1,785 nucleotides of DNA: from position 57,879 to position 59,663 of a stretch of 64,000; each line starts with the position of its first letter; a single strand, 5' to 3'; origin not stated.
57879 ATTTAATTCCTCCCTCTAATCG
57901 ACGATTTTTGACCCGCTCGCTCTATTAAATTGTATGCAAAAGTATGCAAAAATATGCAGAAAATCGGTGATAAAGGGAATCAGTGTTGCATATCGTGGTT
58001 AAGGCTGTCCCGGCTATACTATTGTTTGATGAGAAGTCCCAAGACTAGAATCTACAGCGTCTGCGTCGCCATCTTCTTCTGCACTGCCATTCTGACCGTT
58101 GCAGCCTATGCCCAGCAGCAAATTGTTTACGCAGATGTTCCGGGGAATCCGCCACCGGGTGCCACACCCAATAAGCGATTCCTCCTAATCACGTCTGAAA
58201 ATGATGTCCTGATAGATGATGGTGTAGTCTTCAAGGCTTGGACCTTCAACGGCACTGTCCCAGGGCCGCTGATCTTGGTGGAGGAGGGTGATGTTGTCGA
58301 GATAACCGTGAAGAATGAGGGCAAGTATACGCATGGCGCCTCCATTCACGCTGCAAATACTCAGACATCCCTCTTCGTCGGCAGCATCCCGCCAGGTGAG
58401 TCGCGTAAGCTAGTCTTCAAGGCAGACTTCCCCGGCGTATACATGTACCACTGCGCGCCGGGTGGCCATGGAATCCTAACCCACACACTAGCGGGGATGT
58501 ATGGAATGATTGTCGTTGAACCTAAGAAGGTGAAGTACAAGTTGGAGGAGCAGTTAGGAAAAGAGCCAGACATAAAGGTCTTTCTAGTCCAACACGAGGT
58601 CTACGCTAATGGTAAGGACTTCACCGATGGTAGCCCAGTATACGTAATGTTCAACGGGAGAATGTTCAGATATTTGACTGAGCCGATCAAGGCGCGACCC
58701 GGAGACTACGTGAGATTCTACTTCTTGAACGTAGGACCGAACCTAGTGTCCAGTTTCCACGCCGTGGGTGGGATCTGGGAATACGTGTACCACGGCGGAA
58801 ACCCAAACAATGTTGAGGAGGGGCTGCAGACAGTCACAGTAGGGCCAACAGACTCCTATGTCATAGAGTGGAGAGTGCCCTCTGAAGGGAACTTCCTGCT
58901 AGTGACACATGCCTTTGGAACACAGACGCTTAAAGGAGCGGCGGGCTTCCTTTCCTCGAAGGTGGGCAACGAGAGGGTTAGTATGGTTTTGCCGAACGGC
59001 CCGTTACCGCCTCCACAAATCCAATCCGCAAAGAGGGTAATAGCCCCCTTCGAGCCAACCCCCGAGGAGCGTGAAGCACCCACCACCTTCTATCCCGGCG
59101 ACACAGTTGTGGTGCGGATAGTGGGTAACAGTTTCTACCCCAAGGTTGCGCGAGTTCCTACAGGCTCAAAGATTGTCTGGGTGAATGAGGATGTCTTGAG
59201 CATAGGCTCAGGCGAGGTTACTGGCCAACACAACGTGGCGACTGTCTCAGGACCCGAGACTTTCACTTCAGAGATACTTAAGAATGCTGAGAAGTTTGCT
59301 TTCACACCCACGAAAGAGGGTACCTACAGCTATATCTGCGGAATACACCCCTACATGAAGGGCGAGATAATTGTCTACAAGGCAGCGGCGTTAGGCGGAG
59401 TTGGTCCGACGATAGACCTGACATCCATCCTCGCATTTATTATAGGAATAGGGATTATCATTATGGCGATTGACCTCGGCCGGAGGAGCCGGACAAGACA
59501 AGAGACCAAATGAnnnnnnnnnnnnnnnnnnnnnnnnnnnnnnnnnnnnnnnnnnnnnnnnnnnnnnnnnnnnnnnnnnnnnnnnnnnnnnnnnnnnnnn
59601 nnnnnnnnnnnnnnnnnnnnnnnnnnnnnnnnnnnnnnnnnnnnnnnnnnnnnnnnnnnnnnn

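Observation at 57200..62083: Copper-enzyme module: HTH regulator divergent from a membrane-anchored NirK::cupredoxin fusion, then SCO1 and a stand-alone NuoL-like antiporter subunit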

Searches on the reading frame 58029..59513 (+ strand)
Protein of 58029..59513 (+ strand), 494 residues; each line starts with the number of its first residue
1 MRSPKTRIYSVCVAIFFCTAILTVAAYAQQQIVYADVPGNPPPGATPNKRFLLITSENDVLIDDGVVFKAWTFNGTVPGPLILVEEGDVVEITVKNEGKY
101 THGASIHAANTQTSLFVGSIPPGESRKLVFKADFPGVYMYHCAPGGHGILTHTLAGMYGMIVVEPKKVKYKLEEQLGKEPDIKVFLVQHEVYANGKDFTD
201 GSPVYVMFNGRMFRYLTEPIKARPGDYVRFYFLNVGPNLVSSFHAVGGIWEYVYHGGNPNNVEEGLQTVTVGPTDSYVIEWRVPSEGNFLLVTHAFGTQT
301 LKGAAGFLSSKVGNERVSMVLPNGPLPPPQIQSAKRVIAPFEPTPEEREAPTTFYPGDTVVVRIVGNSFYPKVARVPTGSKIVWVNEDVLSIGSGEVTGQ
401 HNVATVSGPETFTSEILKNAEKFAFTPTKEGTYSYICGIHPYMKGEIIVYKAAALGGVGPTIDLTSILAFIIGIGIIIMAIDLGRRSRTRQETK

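Call 3: search_protein_families(library=pfam, proteins=[window:58029-59513:+], max_evalue=0.01)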
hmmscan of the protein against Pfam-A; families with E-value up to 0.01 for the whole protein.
window:58029-59513:+ (494 aa): 4 families
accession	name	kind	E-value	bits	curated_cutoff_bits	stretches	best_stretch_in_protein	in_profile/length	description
PF07732.21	Cu-oxidase_3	-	8.1e-14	52.1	21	1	58-167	5-118/119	Multicopper oxidase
PF07731.20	Cu-oxidase_2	-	1e-12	48.4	20.4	1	119-166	94-136/137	Multicopper oxidase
PF13473.12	Cupredoxin_1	-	1.7e-11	44.5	27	1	358-449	21-104/104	Cupredoxin-like domain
PF00127.26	Copper-bind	-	1.1e-07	32.6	21.2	1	368-449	13-98/99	Copper binding proteins, plastocyanin/azurin family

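Call 4: search_protein_families(library=ncbifam, proteins=[window:58029-59513:+], max_evalue=0.01)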
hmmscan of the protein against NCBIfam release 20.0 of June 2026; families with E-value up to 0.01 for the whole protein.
window:58029-59513:+ (494 aa): 12 families
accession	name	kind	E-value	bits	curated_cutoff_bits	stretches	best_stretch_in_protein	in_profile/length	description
TIGR02376.1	Cu_nitrite_red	equivalog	1.5e-49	169.1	296.3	1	50-309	29-309/326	copper-containing nitrite reductase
TIGR02657.1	amicyanin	equivalog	7.2e-10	39.1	110.2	1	374-449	13-82/83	amicyanin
TIGR03388.1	ascorbase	equivalog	3.9e-09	35.7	614.8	1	70-169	22-125/542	L-ascorbate oxidase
TIGR01480.1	copper_res_A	subfamily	4.8e-08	31.9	478.95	1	41-167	38-164/593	copper resistance system multicopper oxidase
TIGR02656.1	cyanin_plasto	equivalog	1.1e-06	29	87.85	0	120-164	64-99/99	plastocyanin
NF008205.1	PRK10965.1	equivalog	3e-06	26.4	525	1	58-196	55-196/529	multicopper oxidase CueO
TIGR03094.1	sulfo_cyanin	equivalog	3.1e-06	26.8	168.4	1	107-165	132-186/195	sulfocyanin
TIGR04246.1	nitrous_NosZ_Gp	equivalog_domain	2.7e-05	22.7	625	1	81-143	500-560/578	Sec-dependent nitrous-oxide reductase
TIGR03389.1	laccase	equivalog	4.3e-05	22.5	558.9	1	70-107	24-61/539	laccase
TIGR03096.1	nitroso_cyanin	equivalog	0.00075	19.3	142.85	1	73-143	54-119/135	nitrosocyanin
TIGR02375.1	pseudoazurin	equivalog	0.003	17.3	109.85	0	125-167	55-90/116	pseudoazurin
TIGR04244.1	nitrous_NosZ_RR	equivalog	0.0078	14.8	625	0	84-148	553-615/627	TAT-dependent nitrous-oxide reductase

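Call 9: find_homologous_proteins(query=window:58029-59513:+)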
Query window:58029-59513:+ (494 aa): 3842 proteins with E <= 0.001 among 8000 candidates; the best 120 are listed.
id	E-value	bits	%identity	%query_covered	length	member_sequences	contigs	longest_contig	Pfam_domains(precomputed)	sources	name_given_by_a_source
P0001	0.0e+0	1037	90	100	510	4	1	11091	PF07731.21,PF00127.27,PF13473.13,PF07732.22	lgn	-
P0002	1.6e-288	976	84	100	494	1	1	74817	PF07731.21,PF00127.27,PF13473.13,PF07732.22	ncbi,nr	ncbi:Copper-containing nitrite reductase [Candidatus Calditenuaceae archaeon HR02]|nr:Copper-contain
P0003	2.3e-285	965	83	100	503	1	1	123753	PF07731.21,PF00127.27,PF13473.13,PF07732.22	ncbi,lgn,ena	-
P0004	8.5e-256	868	77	97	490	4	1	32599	PF07731.21,PF00127.27,PF13473.13,PF07732.22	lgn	-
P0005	1.0e-255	867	78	94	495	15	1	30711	PF07731.21,PF00127.27,PF13473.13,PF07732.22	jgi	-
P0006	1.4e-246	837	78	89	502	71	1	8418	PF07731.21,PF00127.27,PF13473.13,PF07732.22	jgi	jgi:nitrite reductase (NO-forming)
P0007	5.0e-241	819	70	99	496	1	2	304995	PF07731.21,PF00127.27,PF13473.13,PF07732.22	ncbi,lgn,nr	ncbi:MAG: multicopper oxidase domain-containing protein [Aigarchaeota archaeon]|nr:multicopper oxida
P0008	3.1e-239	813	74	92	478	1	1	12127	PF07731.21,PF00127.27,PF13473.13,PF07732.22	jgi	-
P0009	1.0e-238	811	72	97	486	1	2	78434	PF07731.21,PF00127.27,PF13473.13,PF07732.22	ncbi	-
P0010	3.5e-220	750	67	98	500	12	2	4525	PF07731.21,PF00127.27,PF13473.13,PF07732.22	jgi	jgi:nitrite reductase (NO-forming)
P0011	2.5e-219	747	68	96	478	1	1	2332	PF07731.21,PF00127.27,PF13473.13,PF07732.22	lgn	-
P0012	3.3e-218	744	71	91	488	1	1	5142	PF07731.21,PF00127.27,PF13473.13,PF07732.22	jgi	jgi:nitrite reductase (NO-forming)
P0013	1.9e-216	738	69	93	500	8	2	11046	PF07731.21,PF00127.27,PF13473.13,PF07732.22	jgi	-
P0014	3.1e-216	737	68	91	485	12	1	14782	PF07731.21,PF00127.27,PF13473.13,PF07732.22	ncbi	ncbi:MAG: multicopper oxidase domain-containing protein [Candidatus Caldarchaeum sp.]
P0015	4.7e-216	736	67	98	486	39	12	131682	PF07731.21,PF00127.27,PF13473.13,PF07732.22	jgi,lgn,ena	jgi:nitrite reductase (NO-forming)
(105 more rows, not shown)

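Call 11: search_solved_structures(query=window:58029-59513:+, max_evalue=0.001, show_alignments=2)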
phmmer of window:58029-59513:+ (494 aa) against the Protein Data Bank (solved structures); distinct sequences matched with E-value up to 0.001: 184 (the best 60 are shown).
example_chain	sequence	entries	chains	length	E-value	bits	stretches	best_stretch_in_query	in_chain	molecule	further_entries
6hbe_A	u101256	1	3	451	5.5e-135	454.1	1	43-452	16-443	Copper-containing nitrite reductase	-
9kwt_A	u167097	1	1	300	3.2e-49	171.2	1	56-309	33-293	Copper-containing nitrite reductase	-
3wia_A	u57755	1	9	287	5.9e-49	170.3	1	57-309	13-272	Nitrite reductase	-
9kws_A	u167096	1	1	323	6.9e-49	170.1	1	56-309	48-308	Copper-containing nitrite reductase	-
3wi9_A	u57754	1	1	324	7.7e-49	169.9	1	56-309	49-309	Nitrite reductase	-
3wkq_A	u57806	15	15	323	8.8e-49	169.7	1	56-309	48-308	Nitrite reductase | Copper-containing nitrite reductase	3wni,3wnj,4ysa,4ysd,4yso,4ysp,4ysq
3x1e_A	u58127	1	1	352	1.2e-48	169.4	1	56-309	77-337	Nitrite reductase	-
4kns_A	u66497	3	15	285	2.4e-48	168.3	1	55-296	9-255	Multicopper oxidase type 1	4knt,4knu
9kwv_A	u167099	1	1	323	8.3e-48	166.5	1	56-309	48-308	Copper-containing nitrite reductase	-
9kwu_A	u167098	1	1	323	1.4e-47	165.8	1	56-309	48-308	Copper-containing nitrite reductase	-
9kvl_A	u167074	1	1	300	1.5e-47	165.7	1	56-309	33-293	Copper-containing nitrite reductase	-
3wkp_A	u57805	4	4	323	1.7e-47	165.5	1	56-309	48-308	Nitrite reductase | Copper-containing nitrite reductase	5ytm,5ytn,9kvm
3x1f_A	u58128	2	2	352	2.2e-47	165.2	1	56-309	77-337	Nitrite reductase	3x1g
3x1n_A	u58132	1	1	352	2.3e-47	165.1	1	56-309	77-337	Nitrite reductase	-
2dv6_A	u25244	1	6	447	9.5e-41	143.3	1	35-310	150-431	Nitrite reductase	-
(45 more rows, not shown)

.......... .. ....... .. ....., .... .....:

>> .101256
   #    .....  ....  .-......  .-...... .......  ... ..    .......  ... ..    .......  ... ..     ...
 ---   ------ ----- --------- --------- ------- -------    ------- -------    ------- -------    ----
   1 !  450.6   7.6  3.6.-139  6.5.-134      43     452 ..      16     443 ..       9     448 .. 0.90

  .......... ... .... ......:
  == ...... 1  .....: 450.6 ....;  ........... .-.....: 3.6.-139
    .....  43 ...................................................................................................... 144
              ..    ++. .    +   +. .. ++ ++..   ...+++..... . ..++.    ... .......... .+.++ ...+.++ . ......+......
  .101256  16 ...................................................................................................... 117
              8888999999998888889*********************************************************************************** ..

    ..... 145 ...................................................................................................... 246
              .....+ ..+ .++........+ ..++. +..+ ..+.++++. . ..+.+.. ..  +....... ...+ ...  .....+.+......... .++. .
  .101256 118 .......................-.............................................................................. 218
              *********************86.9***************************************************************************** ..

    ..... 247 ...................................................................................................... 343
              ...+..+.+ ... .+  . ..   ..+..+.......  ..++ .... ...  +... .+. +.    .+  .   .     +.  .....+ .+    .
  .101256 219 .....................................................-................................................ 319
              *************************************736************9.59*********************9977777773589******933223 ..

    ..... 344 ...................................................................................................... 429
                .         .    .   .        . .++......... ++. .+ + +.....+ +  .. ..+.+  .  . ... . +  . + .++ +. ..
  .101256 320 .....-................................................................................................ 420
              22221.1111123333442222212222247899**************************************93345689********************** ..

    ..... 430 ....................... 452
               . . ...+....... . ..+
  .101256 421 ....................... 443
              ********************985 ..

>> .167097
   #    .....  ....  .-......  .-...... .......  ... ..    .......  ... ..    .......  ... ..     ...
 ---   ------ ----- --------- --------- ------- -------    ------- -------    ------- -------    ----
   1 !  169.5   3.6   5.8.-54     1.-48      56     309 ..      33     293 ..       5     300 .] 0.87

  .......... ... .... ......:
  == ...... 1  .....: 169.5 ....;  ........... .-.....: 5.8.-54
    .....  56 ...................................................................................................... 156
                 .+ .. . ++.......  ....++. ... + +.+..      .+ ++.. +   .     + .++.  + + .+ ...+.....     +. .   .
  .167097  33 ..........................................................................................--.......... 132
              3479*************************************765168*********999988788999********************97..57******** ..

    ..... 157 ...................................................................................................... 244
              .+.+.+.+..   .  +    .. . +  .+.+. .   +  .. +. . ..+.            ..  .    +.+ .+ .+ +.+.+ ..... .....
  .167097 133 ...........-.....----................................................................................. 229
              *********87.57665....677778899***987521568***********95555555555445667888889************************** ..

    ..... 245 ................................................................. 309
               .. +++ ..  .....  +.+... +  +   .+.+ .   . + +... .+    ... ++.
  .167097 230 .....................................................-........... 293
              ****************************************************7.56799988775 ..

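Call 21: find_related_loci(query=window:58029-59513:+, collection=genome_contigs, flank=8000)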
Query window:58029-59513:+ (494 aa) in genome_contigs; peptide patterns used: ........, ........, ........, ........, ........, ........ (x = any residue, [..] = any of these).
154 stretches matched a pattern; 148 encode a relative of the query (tblastn E <= 1e-3); the best 80 are kept; 79 distinct loci.
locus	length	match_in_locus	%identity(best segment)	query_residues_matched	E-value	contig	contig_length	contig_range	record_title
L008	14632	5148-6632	90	1-494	0e+0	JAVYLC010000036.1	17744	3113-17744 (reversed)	MAG: Nitrososphaerota archaeon isolate BF2_201808_bins_8 BF2_201808_bins_8_scaffold_36, whole genome shotgun sequence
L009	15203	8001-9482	84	1-494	0e+0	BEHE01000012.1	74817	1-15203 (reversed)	Archaeon HR02 DNA, contig: NODE_158_12, isolate: HRbin02, whole genome shotgun sequence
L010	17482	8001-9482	83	1-494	0e+0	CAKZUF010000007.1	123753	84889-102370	MAG: uncultured archaeon isolate S1_Bin_METABAT__127_sub_1 genome assembly, contig: c_000001831784, whole genome shotgun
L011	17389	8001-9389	78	27-488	0e+0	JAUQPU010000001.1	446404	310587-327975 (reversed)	MAG: Thermoproteota archaeon isolate JZ-1.bins.71.201901 NODE_3_length_446404_cov_59.923713, whole genome shotgun sequen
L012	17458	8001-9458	70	2-491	0e+0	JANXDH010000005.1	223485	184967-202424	MAG: Aigarchaeota archaeon isolate SKYB10 k141_168217, whole genome shotgun sequence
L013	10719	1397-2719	78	30-470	0e+0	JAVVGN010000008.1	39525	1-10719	MAG: Candidatus Caldarchaeales archaeon isolate PSS.bin.6 NODE_88_length_39525_cov_29.116342, whole genome shotgun seque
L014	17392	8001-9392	69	32-492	0e+0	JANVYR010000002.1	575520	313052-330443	MAG: Candidatus Calditenuis fumarioli isolate 146_bin.25 NODE_5_length_575520_cov_24.587335, whole genome shotgun sequen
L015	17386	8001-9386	68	32-490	0e+0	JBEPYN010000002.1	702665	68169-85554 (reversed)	MAG: Nitrososphaerota archaeon isolate 03V1_S199.concoct.093 NODE_6_length_702665_cov_7.549577, whole genome shotgun seq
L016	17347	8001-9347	69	45-492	0e+0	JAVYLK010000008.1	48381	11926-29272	MAG: Candidatus Caldarchaeum sp. isolate BF3_201808_bins_33 BF3_201808_bins_33_scaffold_8, whole genome shotgun sequence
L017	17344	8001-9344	68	45-490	0e+0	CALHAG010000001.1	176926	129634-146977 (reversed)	MAG: Candidatus Caldarchaeum subterraneum isolate H1_Bin_METABAT__153_1_1 genome assembly, contig: c_000000571252, whole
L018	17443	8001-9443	65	7-484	0e+0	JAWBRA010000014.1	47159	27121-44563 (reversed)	MAG: Candidatus Caldarchaeum sp. isolate JZ-1_201705_bins_59 JZ-1_201705_bins_59_scaffold_14, whole genome shotgun seque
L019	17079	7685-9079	66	21-484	0e+0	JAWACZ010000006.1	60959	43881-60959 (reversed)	MAG: Candidatus Caldarchaeum sp. isolate QQ_201709_bins_146 QQ_201709_bins_146_scaffold_6, whole genome shotgun sequence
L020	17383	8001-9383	66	36-494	0e+0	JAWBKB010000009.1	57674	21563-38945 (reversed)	MAG: Candidatus Caldarchaeum sp. isolate GXS_201803_bins_40 GXS_201803_bins_40_scaffold_9, whole genome shotgun sequence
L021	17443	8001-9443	77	9-488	0e+0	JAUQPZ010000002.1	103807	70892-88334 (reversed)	MAG: Thermoproteota archaeon isolate JZ-3.bins.124.201901 NODE_98_length_103807_cov_1.412558, whole genome shotgun seque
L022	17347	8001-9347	68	45-492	0e+0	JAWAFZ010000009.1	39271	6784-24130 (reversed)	MAG: Candidatus Caldarchaeum sp. isolate QQ_201912_bins_79 QQ_201912_bins_79_scaffold_9, whole genome shotgun sequence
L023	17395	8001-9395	67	21-488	0e+0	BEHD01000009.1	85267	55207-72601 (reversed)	Archaeon HR01 DNA, contig: NODE_116_9, isolate: HRbin01, whole genome shotgun sequence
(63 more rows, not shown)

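Call 25: search_protein_families(library=pfam, proteins=[L016:886-2901:+, L016:3051-4031:+, L016:4028-4975:+, L022:4979-5584:+, L016:5573-6583:+, L018:6742-7254:+, L016:9929-10546:-, L016:10519-13692:+, L016:13714-14382:+, L015:13221-14165:-], max_evalue=0.001)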
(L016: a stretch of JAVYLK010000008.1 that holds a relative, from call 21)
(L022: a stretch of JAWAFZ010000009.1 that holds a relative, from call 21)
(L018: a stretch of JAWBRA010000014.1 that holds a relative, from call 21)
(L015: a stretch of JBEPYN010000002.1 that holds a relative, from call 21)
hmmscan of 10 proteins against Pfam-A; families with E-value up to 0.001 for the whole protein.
L016:886-2901:+ (671 aa): 11 families
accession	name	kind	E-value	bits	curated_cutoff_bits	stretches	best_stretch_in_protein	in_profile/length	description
PF02754.22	CCG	-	7.7e-26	90.5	20.6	2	433-519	1-85/85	Cysteine-rich domain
PF13183.11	Fer4_8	-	1e-10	42.4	27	1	293-364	2-66/68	4Fe-4S dicluster domain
PF13237.11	Fer4_10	-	1.8e-10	41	25.5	1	293-363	6-53/53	4Fe-4S dicluster domain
PF13187.11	Fer4_9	-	5.1e-09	36.5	27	1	295-364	1-49/52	4Fe-4S dicluster domain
PF12797.12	Fer4_2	-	9.7e-08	31.9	24.5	1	293-308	7-22/22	4Fe-4S binding domain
PF13534.11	Fer4_17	-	8.9e-06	26.6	22.2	1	295-364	1-58/61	4Fe-4S dicluster domain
PF02665.19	Nitrate_red_gam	-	4.1e-05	23.7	22.9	1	128-245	93-204/217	Nitrate reductase gamma subunit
PF00037.32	Fer4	-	4.6e-05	23.5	21.1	0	294-307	6-19/24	4Fe-4S binding domain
PF13484.11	Fer4_16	-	6.4e-05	24.1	30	1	296-364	2-65/66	4Fe-4S double cluster binding domain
PF12838.12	Fer4_7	-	8.4e-05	23.4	27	1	296-364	2-50/52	4Fe-4S dicluster domain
PF12837.12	Fer4_6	-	0.00077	19.8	25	1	294-308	7-21/24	4Fe-4S binding domain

L016:3051-4031:+ (326 aa): 1 family
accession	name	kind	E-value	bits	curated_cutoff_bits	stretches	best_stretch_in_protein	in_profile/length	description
PF01012.27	ETF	-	1e-35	123.7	26.7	1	95-274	7-180/181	Electron transfer flavoprotein domain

L016:4028-4975:+ (315 aa): 2 families
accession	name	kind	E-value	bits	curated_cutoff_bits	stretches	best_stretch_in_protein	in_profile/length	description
PF00766.25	ETF_alpha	-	1.9e-33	114.7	27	1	189-270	1-81/81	Electron transfer flavoprotein FAD-binding domain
PF01012.27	ETF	-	1.5e-15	57.9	26.7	1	9-151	16-159/181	Electron transfer flavoprotein domain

L022:4979-5584:+ (201 aa): 1 family
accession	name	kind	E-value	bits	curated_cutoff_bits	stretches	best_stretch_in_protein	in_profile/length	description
PF12804.13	NTP_transf_3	-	7.8e-09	36.3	27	1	15-137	14-137/160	MobA-like NTP transferase domain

L016:5573-6583:+ (336 aa): 2 families
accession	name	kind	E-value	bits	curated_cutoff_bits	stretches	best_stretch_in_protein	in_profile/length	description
PF02769.27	AIRS_C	-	1.4e-19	71.2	23.1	1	160-308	1-150/156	AIR synthase related protein, C-terminal domain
PF00586.29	AIRS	-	9.8e-18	65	24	1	42-147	1-111/112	AIR synthase related protein, N-terminal domain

L018:6742-7254:+ (170 aa): 2 families
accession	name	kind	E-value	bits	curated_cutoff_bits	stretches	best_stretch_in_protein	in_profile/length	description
PF00881.29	Nitroreductase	-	6.4e-23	82.2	23.5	2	8-65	2-59/167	Nitroreductase family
PF14512.11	TM1586_NiRdase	-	5.9e-17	62.4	27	2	76-158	69-149/215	Putative TM nitroreductase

L016:9929-10546:- (205 aa): 1 family
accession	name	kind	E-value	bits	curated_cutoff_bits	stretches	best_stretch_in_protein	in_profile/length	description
PF00174.25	Oxidored_molyb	-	1.3e-26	93.6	24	1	65-190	14-163/169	Oxidoreductase molybdopterin binding domain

L016:10519-13692:+ (1057 aa): 5 families
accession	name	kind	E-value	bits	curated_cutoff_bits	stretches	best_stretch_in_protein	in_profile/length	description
PF00133.28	tRNA-synt_1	-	2.6e-110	369.5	22.7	1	17-628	2-410/414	tRNA synthetases class I (I, L, M and V)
PF08264.19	Anticodon_1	-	1e-29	103.8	25.1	1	680-828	1-145/148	Anticodon-binding domain of tRNA ligase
PF09334.17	tRNA-synt_1g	-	5.6e-23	81.8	20.1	2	520-638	248-373/391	tRNA synthetases class I (M)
PF19302.4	DUF5915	-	1.4e-16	61.1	27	1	872-1018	24-168/195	Domain of unknown function (DUF5915)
PF01406.26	tRNA-synt_1e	-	1.7e-07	31.4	27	0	578-632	240-292/301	tRNA synthetases class I (C) catalytic domain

L016:13714-14382:+ (222 aa): 3 families
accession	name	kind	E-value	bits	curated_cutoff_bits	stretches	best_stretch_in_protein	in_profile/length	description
PF12773.13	DZR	-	2.8e-06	27.8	27.3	1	160-203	1-39/45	Double zinc ribbon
PF13240.11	Zn_Ribbon_1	-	6.6e-05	23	25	1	160-180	2-22/23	zinc-ribbon domain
PF18912.6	DZR_2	-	0.00051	20.3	27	0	159-213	9-55/56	Double zinc ribbon domain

L015:13221-14165:- (314 aa): 5 families
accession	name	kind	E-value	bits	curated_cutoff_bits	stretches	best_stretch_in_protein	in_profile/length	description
PF00005.33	ABC_tran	-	2.7e-27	96.5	25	1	31-174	2-136/137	ABC transporter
PF13304.12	AAA_21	-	5.9e-16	59.8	27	1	136-206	227-300/304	AAA domain, putative AbiEii toxin, Type IV TA system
PF03215.21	Rad17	-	8.5e-06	26.3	23.8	1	25-116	30-119/186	Rad17 P-loop domain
PF13732.12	DrrA1-3_C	-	3e-05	25.1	27.4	1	228-312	1-81/81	ATP-binding protein DrrA1-3-like, C-terminal domain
PF13555.12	AAA_29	-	0.00058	20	27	0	31-70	13-51/61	P-loop containing region of AAA domain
